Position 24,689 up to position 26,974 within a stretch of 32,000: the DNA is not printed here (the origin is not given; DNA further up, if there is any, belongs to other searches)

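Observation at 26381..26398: Cross-linking tyrosine of oxidative HAOs appears replaced by Trp (FTWWEG)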

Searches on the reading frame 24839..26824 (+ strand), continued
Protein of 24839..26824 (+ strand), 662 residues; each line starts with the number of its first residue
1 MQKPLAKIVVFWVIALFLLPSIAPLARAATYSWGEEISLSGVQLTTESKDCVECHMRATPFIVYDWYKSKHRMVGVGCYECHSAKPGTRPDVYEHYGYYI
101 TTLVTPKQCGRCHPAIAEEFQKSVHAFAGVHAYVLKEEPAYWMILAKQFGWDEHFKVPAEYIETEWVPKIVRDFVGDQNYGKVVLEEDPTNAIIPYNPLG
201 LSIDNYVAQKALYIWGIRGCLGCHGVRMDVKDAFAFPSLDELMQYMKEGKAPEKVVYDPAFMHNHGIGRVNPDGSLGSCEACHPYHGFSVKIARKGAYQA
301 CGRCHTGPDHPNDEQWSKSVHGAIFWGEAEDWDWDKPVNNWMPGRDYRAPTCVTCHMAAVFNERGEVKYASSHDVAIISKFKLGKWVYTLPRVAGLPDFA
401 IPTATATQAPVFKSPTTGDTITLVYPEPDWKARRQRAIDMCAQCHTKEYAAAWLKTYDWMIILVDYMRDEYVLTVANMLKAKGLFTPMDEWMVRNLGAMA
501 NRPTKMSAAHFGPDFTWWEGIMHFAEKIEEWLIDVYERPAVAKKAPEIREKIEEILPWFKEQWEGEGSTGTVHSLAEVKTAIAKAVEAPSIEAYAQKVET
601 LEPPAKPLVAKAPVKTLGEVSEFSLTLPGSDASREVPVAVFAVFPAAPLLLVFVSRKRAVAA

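Call 6: find_homologous_proteins(query=window:24839-26824:+, max_evalue=0.001)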
Query window:24839-26824:+ (662 aa): 1533 proteins with E <= 0.001 among 8000 candidates; the best 120 are listed.
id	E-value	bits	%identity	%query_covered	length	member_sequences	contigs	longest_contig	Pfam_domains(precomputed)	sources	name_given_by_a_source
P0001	0.0e+0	1578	100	100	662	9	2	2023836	PF13435.12,PF02085.22,PF13447.12,PF14522.12,PF22113.2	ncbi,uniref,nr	ncbi:hypothetical protein Pyrde_0784 [Pyrodictium delaneyi]|uniref:Cytochrome c-552/4 domain-contain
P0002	0.0e+0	1214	78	95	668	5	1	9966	PF13435.12,PF13447.12,PF14522.12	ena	-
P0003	0.0e+0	1205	78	94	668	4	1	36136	PF13435.12,PF13447.12,PF14522.12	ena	-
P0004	0.0e+0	1176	74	97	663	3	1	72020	PF13435.12,PF13447.12,PF14522.12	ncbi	-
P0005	0.0e+0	1134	77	89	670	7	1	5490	PF13435.12,PF02085.22,PF13447.12,PF14522.12,PF22113.2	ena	-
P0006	0.0e+0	1093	70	96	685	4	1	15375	PF13435.12,PF02085.22,PF13447.12,PF14522.12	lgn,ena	-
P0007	1.5e-289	980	68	94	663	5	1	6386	PF14537.12,PF13435.12,PF13447.12,PF14522.12,PF22113.2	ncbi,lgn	ncbi:MAG: multiheme c-type cytochrome [Pyrodictiaceae archaeon]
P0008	5.6e-200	684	51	98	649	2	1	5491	PF13435.12,PF13447.12,PF14522.12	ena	-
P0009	8.5e-194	664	49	98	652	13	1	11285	PF13447.12,PF14522.12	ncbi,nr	ncbi:MAG TPA: hypothetical protein EYH59_04245 [Pyrodictium sp.]|nr:hypothetical protein [Pyrodictiu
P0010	8.6e-192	657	48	98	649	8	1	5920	PF13447.12,PF14522.12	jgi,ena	-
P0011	5.8e-187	641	48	98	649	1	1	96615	PF13447.12,PF14522.12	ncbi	-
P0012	8.2e-177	608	46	93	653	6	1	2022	PF13447.12,PF14522.12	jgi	jgi:hypothetical protein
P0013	1.2e-176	607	48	98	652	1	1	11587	PF13447.12,PF14522.12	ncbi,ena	-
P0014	3.5e-94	335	37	80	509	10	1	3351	PF13435.12,PF13447.12,PF14522.12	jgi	jgi:hypothetical protein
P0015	5.2e-94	334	37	78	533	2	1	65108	PF14537.12,PF13435.12,PF13447.12,PF14522.12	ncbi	-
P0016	1.9e-92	329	37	79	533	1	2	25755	PF14537.12,PF13435.12,PF13447.12,PF14522.12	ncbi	-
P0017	1.9e-89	319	37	79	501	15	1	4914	PF14537.12,PF13435.12,PF13447.12,PF14522.12,PF22113.2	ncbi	ncbi:multiheme c-type cytochrome [Caldithrix abyssi]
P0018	2.6e-87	312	36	80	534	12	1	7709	PF14537.12,PF13435.12,PF03264.20,PF13447.12,PF14522.12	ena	-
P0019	4.9e-86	308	36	78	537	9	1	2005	PF14537.12,PF13435.12,PF13447.12,PF14522.12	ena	-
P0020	6.6e-62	228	29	46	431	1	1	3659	PF09699.16,PF14537.12,PF13435.12,PF13447.12,PF14522.12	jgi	jgi:hydroxylamine dehydrogenase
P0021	1.0e-60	224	32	55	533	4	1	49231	PF09699.16,PF13435.12,PF13447.12,PF14522.12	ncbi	-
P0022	6.8e-59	218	30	68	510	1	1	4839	PF09699.16,PF14537.12,PF13435.12,PF13447.12,PF14522.12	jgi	jgi:hypothetical protein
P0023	2.8e-58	216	29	52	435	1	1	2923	PF09699.16,PF13435.12,PF13447.12,PF14522.12,PF22113.2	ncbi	-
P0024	4.6e-58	215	34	49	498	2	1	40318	PF09699.16,PF14537.12,PF13435.12,PF13447.12,PF14522.12,PF22113.2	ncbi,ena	-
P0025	5.0e-57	212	29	59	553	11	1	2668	PF09699.16,PF13435.12,PF13447.12,PF14522.12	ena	-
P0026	1.2e-56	211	32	53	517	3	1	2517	PF13435.12,PF13447.12,PF14522.12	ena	-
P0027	1.5e-56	210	27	83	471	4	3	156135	PF09699.16,PF14537.12,PF13435.12,PF13447.12,PF14522.12,PF22113.2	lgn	-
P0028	3.3e-56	209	27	81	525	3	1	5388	PF09699.16,PF14537.12,PF13435.12,PF13447.12,PF14522.12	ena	-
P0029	5.1e-56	209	32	55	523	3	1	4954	PF09699.16,PF14537.12,PF13435.12,PF13447.12,PF14522.12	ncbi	-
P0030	1.9e-55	207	29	70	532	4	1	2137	PF09699.16,PF14537.12,PF13435.12,PF13447.12,PF14522.12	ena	-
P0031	2.3e-55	206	27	69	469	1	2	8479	PF09699.16,PF14537.12,PF13435.12,PF13447.12,PF14522.12,PF22113.2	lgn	-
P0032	4.1e-55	206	29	54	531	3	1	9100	PF13435.12,PF13447.12,PF14522.12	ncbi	-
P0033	4.3e-55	206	28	55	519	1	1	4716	PF09699.16,PF14537.12,PF13435.12,PF13447.12,PF14522.12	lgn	-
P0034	5.2e-55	205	30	84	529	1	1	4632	PF13435.12,PF13447.12,PF14522.12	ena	-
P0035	1.1e-54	204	27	66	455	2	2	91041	PF09699.16,PF14537.12,PF13435.12,PF13447.12,PF14522.12,PF22113.2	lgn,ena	-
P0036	1.6e-54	204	30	54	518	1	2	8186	PF09699.16,PF13435.12,PF13447.12,PF14522.12,PF22113.2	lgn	-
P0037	2.9e-54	203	31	55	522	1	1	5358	PF13435.12,PF13447.12,PF14522.12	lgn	-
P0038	3.7e-54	202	30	55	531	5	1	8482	PF14537.12,PF13435.12,PF13447.12,PF14522.12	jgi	-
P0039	5.1e-54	202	28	69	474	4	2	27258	PF09699.16,PF14537.12,PF13435.12,PF13447.12,PF14522.12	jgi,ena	jgi:hypothetical protein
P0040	6.1e-54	202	29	56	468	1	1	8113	PF09699.16,PF14537.12,PF13435.12,PF13447.12,PF14522.12,PF22113.2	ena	-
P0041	7.5e-54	201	27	51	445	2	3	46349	PF09699.16,PF14537.12,PF13435.12,PF13447.12,PF14522.12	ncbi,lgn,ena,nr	ncbi:MAG TPA: cytochrome C552 [Proteobacteria bacterium]|nr:hydroxylamine oxidoreductase precursor [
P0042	1.6e-53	200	30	85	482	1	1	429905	PF09699.16,PF14537.12,PF13435.12,PF13447.12,PF14522.12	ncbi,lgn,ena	-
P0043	1.7e-53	200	29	55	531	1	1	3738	PF13435.12,PF02085.22,PF13447.12,PF14522.12,PF22113.2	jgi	-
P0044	1.9e-53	200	30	46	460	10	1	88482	PF09699.16,PF14537.12,PF13435.12,PF13447.12,PF14522.12,PF22113.2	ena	-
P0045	2.4e-53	200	30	73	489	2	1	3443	PF09699.16,PF13435.12,PF13447.12,PF14522.12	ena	-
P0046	2.6e-53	200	28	49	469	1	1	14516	PF09699.16,PF14537.12,PF13435.12,PF13447.12,PF14522.12,PF22113.2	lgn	-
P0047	2.7e-53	200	25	79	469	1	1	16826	PF09699.16,PF14537.12,PF13435.12,PF13447.12,PF14522.12,PF22113.2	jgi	-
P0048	3.6e-53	199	30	78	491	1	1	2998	PF09699.16,PF14537.12,PF13435.12,PF13447.12,PF14522.12,PF22113.2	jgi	jgi:hydroxylamine dehydrogenase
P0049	3.7e-53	199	32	74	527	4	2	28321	PF14537.12,PF13435.12,PF13447.12,PF14522.12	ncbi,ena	-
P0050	4.0e-53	199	30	52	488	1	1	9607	PF09699.16,PF14537.12,PF13435.12,PF13447.12,PF14522.12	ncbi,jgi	ncbi:MAG: multiheme c-type cytochrome [Planctomycetota bacterium]|jgi:hypothetical protein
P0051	4.0e-53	199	30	57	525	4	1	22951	PF13435.12,PF13447.12,PF14522.12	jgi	jgi:hypothetical protein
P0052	4.3e-53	199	29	70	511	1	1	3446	PF09699.16,PF13435.12,PF13447.12,PF14522.12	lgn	-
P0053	4.5e-53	199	33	52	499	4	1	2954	PF14537.12,PF13435.12,PF13447.12,PF14522.12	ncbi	-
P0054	4.5e-53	199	30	51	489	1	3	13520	PF09699.16,PF14537.12,PF13435.12,PF13447.12,PF14522.12,PF22113.2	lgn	-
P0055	4.7e-53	199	30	47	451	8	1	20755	PF09699.16,PF14537.12,PF13435.12,PF13447.12,PF14522.12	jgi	jgi:hypothetical protein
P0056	4.8e-53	199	32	51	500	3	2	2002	PF09699.16,PF14537.12,PF13435.12,PF13447.12,PF14522.12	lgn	-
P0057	5.2e-53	199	33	46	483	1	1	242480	PF09699.16,PF14537.12,PF13435.12,PF13447.12,PF14522.12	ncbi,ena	-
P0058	5.2e-53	199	30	79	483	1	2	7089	PF09699.16,PF14537.12,PF13435.12,PF13447.12,PF14522.12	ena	-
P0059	5.4e-53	199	30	79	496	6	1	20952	PF09699.16,PF14537.12,PF13435.12,PF13447.12,PF14522.12,PF22113.2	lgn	-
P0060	5.7e-53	199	31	53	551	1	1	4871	PF13435.12,PF13447.12,PF14522.12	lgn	-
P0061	6.2e-53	198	32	51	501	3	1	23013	PF09699.16,PF14537.12,PF13435.12,PF13447.12,PF14522.12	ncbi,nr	ncbi:hydroxylamine oxidoreductase [candidate division KSB1 bacterium]|nr:hydroxylamine oxidoreductas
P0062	6.3e-53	198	31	77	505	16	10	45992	PF09699.16,PF14537.12,PF13435.12,PF13447.12,PF14522.12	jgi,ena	jgi:hypothetical protein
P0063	9.4e-53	198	33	50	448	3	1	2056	PF09699.16,PF14537.12,PF13435.12,PF22678.2,PF13447.12,PF14522.12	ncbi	-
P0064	9.8e-53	198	29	79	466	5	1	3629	PF09699.16,PF14537.12,PF13435.12,PF13447.12,PF14522.12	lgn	-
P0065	1.1e-52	198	33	51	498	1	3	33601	PF09699.16,PF13435.12,PF13447.12,PF14522.12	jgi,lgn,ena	-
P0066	1.2e-52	197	31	46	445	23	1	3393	PF09699.16,PF14537.12,PF13435.12,PF13447.12,PF14522.12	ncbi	-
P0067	1.3e-52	197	30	55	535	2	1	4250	PF09699.16,PF14537.12,PF13435.12,PF13447.12,PF14522.12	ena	-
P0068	1.5e-52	197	30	82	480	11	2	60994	PF09699.16,PF14537.12,PF13435.12,PF13447.12,PF14522.12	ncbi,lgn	-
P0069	2.1e-52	197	33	49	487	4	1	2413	PF09699.16,PF14537.12,PF13435.12,PF13447.12,PF14522.12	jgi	jgi:formate-dependent nitrite reductase cytochrome c552 subunit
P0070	2.7e-52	196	29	63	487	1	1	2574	PF09699.16,PF14537.12,PF13435.12,PF13447.12,PF14522.12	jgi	-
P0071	3.6e-52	196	27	74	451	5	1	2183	PF14537.12,PF13435.12,PF13447.12,PF14522.12,PF22113.2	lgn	-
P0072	3.8e-52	196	28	83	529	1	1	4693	PF09699.16,PF14537.12,PF13435.12,PF13447.12,PF14522.12,PF22113.2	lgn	-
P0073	4.0e-52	196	29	82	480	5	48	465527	PF09699.16,PF14537.12,PF13435.12,PF13447.12,PF14522.12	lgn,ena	-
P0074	4.1e-52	196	31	45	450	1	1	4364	PF09699.16,PF14537.12,PF13435.12,PF13447.12,PF14522.12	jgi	-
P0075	5.7e-52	195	29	78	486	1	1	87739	PF13435.12,PF13447.12,PF14522.12,PF22113.2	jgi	-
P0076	5.9e-52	195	29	52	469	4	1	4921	PF09699.16,PF14537.12,PF13435.12,PF13447.12,PF14522.12,PF22113.2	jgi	-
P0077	6.5e-52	195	30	53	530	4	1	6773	PF14537.12,PF13435.12,PF13447.12,PF14522.12,PF22113.2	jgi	-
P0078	6.6e-52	195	29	56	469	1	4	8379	PF09699.16,PF14537.12,PF13435.12,PF13447.12,PF14522.12,PF22113.2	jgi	jgi:hydroxylamine dehydrogenase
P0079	8.9e-52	195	29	44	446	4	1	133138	PF09699.16,PF14537.12,PF13435.12,PF13447.12,PF14522.12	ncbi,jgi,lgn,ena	-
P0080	9.1e-52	195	33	46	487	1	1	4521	PF09699.16,PF14537.12,PF13435.12,PF13447.12,PF14522.12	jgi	jgi:hypothetical protein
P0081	9.6e-52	194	29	78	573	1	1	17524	PF13435.12,PF13447.12,PF14522.12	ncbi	-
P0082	9.8e-52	194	31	72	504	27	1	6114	PF14537.12,PF13435.12,PF13447.12,PF14522.12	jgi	jgi:hydroxylamine dehydrogenase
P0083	1.3e-51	194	29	52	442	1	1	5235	PF14537.12,PF13435.12,PF13447.12,PF14522.12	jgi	-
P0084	1.4e-51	194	32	46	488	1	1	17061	PF14537.12,PF13435.12,PF13447.12,PF14522.12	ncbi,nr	ncbi:MAG: hypothetical protein LJE70_07880 [Chromatiaceae bacterium]|nr:hypothetical protein [Chroma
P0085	1.6e-51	194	29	63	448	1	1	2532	PF09699.16,PF14537.12,PF13435.12,PF13447.12,PF14522.12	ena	-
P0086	1.6e-51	194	26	69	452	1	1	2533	PF14537.12,PF13435.12,PF13447.12,PF14522.12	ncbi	-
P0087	1.6e-51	194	35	47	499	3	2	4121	PF14537.12,PF13435.12,PF13447.12,PF14522.12,PF22113.2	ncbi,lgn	ncbi:MAG: multiheme c-type cytochrome [bacterium]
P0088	1.7e-51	194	29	80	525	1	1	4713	PF13435.12,PF13447.12,PF14522.12,PF22113.2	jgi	jgi:hypothetical protein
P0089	2.1e-51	193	29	79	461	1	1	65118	PF09699.16,PF14537.12,PF13435.12,PF13447.12,PF14522.12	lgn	-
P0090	2.1e-51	193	30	77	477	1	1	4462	PF09699.16,PF14537.12,PF13435.12,PF13447.12,PF14522.12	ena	-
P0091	2.2e-51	193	25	82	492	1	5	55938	PF14537.12,PF13435.12,PF13447.12,PF14522.12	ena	-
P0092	2.3e-51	193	29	63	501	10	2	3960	PF14537.12,PF13435.12,PF13447.12,PF14522.12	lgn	-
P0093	2.5e-51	193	32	55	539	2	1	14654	PF13435.12,PF13447.12,PF14522.12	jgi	jgi:hypothetical protein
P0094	2.8e-51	193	28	50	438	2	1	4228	PF09699.16,PF14537.12,PF13435.12,PF13447.12,PF14522.12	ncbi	-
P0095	2.9e-51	193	28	63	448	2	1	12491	PF09699.16,PF13435.12,PF13447.12,PF14522.12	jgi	-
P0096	3.3e-51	193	30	77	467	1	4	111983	PF09699.16,PF14537.12,PF13435.12,PF02085.22,PF13447.12,PF14522.12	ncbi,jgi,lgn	jgi:hypothetical protein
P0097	3.4e-51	193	29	51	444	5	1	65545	PF14537.12,PF13435.12,PF13447.12,PF14522.12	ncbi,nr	ncbi:MAG: cytochrome C552 [Deltaproteobacteria bacterium]|nr:MAG: cytochrome C552 [Deltaproteobacter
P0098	3.4e-51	193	31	52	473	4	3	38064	PF09699.16,PF14537.12,PF13435.12,PF13447.12,PF14522.12,PF22113.2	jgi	jgi:hypothetical protein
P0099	3.5e-51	193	29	53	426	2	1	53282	PF09699.16,PF14537.12,PF13435.12,PF13447.12,PF14522.12,PF22113.2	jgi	-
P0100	3.9e-51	192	31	65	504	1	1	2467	PF14537.12,PF13435.12,PF13447.12,PF14522.12,PF22113.2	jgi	jgi:hypothetical protein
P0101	4.1e-51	192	29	77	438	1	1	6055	PF14537.12,PF13435.12,PF13447.12,PF14522.12,PF22113.2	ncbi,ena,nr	ncbi:MAG: multiheme c-type cytochrome [Desulfobacteraceae bacterium]|nr:multiheme c-type cytochrome 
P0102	4.2e-51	192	28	79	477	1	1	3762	PF09699.16,PF14537.12,PF13435.12,PF13447.12,PF14522.12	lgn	-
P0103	4.4e-51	192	29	52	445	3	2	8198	PF14537.12,PF13435.12,PF13447.12,PF14522.12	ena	-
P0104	4.8e-51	192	28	84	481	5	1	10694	PF09699.16,PF14537.12,PF13435.12,PF13447.12,PF14522.12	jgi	jgi:cytochrome c553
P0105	4.8e-51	192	27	69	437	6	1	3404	PF09699.16,PF14537.12,PF13435.12,PF13447.12,PF14522.12,PF22113.2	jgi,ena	-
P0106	5.2e-51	192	29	54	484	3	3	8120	PF09699.16,PF14537.12,PF13435.12,PF13447.12,PF14522.12,PF22113.2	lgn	-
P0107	5.5e-51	192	28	80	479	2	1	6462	PF09699.16,PF14537.12,PF13435.12,PF13447.12,PF14522.12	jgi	jgi:hydroxylamine dehydrogenase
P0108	5.9e-51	192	27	79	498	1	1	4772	PF09699.16,PF13435.12,PF13447.12,PF14522.12,PF22113.2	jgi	jgi:hypothetical protein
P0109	6.1e-51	192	29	52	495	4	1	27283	PF14537.12,PF13435.12,PF13447.12,PF14522.12,PF22113.2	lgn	-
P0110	7.8e-51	191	30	45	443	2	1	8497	PF09699.16,PF14537.12,PF13435.12,PF13447.12,PF14522.12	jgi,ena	-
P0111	7.9e-51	191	28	69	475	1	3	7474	PF09699.16,PF14537.12,PF13435.12,PF13447.12,PF14522.12,PF22113.2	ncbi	-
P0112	8.1e-51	191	31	49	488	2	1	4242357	PF09699.16,PF14537.12,PF13435.12,PF13447.12,PF14522.12,PF22113.2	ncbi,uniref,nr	ncbi:multiheme c-type cytochrome [Shewanella sedimentimangrovi]|uniref:Hydroxylamine oxidoreductase 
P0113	8.9e-51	191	30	77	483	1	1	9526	PF09699.16,PF14537.12,PF13435.12,PF13447.12,PF14522.12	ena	-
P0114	9.5e-51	191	29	49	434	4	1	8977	PF09699.16,PF14537.12,PF13435.12,PF13447.12,PF14522.12,PF22113.2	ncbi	ncbi:MAG: multiheme c-type cytochrome [Acidobacteriota bacterium]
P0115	9.8e-51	191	29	69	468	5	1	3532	PF09699.16,PF14537.12,PF13435.12,PF13447.12,PF14522.12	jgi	-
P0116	1.1e-50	191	29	76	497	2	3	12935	PF14537.12,PF13435.12,PF13447.12,PF14522.12,PF22113.2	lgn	-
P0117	1.1e-50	191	27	69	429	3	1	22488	PF14537.12,PF13435.12,PF13447.12,PF14522.12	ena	-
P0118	1.2e-50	191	28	58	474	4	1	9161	PF09699.16,PF14537.12,PF13435.12,PF13447.12,PF14522.12,PF22113.2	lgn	-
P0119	1.2e-50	191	28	51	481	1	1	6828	PF09699.16,PF14537.12,PF13435.12,PF13447.12,PF14522.12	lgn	-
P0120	1.3e-50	191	31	71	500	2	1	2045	PF14537.12,PF13435.12,PF13447.12,PF14522.12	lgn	-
